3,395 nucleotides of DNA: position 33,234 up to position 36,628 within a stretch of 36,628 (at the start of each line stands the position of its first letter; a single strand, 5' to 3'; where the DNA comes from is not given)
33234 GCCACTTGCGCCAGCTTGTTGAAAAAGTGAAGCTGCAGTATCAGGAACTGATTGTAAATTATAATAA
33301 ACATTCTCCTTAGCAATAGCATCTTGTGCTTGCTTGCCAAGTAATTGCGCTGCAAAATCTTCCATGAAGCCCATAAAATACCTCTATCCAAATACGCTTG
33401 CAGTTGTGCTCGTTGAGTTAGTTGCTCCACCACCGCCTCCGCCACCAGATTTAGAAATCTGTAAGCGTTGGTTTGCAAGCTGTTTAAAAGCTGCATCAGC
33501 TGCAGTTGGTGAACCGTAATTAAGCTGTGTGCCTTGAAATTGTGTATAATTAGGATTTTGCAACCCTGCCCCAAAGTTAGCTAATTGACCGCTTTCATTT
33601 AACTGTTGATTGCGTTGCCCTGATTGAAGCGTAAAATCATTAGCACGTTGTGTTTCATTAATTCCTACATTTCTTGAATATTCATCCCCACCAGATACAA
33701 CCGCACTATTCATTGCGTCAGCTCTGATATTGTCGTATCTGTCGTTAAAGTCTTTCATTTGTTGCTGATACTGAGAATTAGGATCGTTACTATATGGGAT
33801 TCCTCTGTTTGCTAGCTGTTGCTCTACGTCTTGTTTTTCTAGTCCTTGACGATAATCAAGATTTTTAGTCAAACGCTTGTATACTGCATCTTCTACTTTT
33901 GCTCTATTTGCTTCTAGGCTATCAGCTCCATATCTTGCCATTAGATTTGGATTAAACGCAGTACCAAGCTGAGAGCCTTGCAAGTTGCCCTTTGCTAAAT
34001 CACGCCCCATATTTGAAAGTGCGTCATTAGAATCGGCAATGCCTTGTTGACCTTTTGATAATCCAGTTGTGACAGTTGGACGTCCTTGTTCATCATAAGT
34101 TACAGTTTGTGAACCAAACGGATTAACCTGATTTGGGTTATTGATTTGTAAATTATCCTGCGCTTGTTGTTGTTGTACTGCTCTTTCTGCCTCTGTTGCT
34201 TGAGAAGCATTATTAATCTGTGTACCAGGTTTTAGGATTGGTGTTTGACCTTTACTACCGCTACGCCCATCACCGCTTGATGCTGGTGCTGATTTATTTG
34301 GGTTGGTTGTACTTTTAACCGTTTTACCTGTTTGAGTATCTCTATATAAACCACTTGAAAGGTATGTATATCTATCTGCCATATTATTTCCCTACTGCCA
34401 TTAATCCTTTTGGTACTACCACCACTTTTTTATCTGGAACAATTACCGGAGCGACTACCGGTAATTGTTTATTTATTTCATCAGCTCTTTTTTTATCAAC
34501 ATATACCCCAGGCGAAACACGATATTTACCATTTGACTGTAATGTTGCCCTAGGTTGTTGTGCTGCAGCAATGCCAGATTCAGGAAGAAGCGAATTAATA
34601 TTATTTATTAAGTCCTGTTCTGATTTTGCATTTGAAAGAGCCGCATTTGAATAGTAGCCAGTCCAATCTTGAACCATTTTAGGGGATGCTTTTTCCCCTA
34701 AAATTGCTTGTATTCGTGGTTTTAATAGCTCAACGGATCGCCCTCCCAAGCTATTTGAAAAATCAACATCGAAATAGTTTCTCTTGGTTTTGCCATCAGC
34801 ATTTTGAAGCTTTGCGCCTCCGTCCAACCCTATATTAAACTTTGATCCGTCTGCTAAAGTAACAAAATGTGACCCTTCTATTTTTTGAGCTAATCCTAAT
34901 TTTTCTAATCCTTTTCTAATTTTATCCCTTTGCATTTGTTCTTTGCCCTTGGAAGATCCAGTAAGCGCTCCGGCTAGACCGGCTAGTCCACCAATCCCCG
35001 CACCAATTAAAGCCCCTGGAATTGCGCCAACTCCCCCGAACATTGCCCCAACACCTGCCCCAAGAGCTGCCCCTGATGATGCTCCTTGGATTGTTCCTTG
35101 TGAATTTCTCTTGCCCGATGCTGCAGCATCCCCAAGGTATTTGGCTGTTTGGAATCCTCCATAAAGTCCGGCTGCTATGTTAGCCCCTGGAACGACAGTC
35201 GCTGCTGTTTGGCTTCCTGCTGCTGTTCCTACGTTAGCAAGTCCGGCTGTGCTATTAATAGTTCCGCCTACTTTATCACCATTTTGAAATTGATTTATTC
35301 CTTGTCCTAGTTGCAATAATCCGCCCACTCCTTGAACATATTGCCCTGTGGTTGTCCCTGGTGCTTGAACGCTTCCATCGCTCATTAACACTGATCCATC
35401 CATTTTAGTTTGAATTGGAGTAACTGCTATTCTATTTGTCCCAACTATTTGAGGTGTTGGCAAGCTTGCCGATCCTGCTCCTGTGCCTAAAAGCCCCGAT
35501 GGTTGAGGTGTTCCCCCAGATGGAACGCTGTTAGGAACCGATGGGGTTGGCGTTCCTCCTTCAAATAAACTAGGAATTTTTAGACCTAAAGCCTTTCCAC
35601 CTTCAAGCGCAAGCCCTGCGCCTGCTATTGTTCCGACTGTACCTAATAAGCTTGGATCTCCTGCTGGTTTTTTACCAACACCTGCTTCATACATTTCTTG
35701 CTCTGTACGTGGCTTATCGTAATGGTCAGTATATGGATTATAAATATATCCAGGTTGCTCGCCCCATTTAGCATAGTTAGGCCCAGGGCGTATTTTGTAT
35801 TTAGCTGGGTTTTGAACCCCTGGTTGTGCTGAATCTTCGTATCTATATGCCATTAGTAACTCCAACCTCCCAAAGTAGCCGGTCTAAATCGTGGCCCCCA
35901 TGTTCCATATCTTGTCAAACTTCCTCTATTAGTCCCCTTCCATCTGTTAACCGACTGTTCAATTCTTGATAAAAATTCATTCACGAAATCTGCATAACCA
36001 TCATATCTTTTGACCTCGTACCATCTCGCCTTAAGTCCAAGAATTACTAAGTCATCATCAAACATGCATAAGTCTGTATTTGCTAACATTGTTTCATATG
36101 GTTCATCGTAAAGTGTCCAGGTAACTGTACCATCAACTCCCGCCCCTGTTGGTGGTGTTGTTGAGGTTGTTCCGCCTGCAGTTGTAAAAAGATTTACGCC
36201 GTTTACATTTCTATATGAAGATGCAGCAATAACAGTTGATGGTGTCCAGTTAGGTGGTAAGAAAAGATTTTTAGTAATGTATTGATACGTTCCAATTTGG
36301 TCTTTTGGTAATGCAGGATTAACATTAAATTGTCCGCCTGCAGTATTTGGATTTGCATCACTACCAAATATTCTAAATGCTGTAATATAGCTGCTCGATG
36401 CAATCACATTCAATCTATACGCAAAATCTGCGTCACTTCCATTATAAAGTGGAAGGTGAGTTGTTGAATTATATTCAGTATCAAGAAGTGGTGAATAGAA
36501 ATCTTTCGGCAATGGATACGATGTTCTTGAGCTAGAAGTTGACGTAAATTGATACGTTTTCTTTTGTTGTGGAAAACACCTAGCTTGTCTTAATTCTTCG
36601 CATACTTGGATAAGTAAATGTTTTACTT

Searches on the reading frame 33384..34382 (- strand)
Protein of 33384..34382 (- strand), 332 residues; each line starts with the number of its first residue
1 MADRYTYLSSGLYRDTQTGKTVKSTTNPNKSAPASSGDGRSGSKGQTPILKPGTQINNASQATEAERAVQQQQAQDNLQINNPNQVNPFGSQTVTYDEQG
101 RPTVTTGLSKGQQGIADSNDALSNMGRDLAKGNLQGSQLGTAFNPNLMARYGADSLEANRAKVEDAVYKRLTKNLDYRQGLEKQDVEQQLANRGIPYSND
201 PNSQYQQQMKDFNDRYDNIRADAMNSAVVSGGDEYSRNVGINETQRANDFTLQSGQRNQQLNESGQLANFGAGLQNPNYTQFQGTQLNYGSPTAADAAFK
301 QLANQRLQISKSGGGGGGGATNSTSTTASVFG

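Call 36: search_protein_families(library=phrogs, proteins=[window:33384-34382:-])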
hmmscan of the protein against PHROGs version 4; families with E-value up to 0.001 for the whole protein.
window:33384-34382:- (332 aa): 1 family
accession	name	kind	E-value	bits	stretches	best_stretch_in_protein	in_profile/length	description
phrog_6121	-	head and packaging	1.3e-08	35.8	1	60-287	17-280/392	virion structural protein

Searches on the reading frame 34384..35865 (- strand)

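Call 9: search_protein_families(library=phrogs, proteins=[window:34384-35865:-])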
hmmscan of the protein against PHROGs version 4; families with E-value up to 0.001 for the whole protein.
window:34384-35865:- (493 aa): 2 families
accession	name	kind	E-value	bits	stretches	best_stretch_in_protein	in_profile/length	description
phrog_1047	-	tail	0.00014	21.1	1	81-321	705-923/1251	tail associated lysin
phrog_8949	-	unknown function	0.00023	21.7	1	187-311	82-205/557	-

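Call 37: search_protein_families(library=pfam, proteins=[window:34384-35865:-], max_evalue=0.01)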
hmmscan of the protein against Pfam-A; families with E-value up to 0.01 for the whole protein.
window:34384-35865:- (493 aa): 0 families

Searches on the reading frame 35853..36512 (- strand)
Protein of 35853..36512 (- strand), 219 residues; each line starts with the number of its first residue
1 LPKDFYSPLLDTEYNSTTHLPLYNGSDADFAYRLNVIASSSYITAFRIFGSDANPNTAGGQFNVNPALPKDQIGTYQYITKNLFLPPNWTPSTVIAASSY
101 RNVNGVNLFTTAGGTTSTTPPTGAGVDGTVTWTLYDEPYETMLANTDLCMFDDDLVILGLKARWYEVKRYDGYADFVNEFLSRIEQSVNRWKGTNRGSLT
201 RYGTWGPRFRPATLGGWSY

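Call 36: search_protein_families(library=phrogs, proteins=[window:35853-36512:-])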
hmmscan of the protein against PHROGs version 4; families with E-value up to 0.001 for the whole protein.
window:35853-36512:- (219 aa): 1 family
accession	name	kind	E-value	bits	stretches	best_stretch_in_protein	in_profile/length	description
phrog_6013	-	tail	1.2e-09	38.7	1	1-199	70-213/228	tail protein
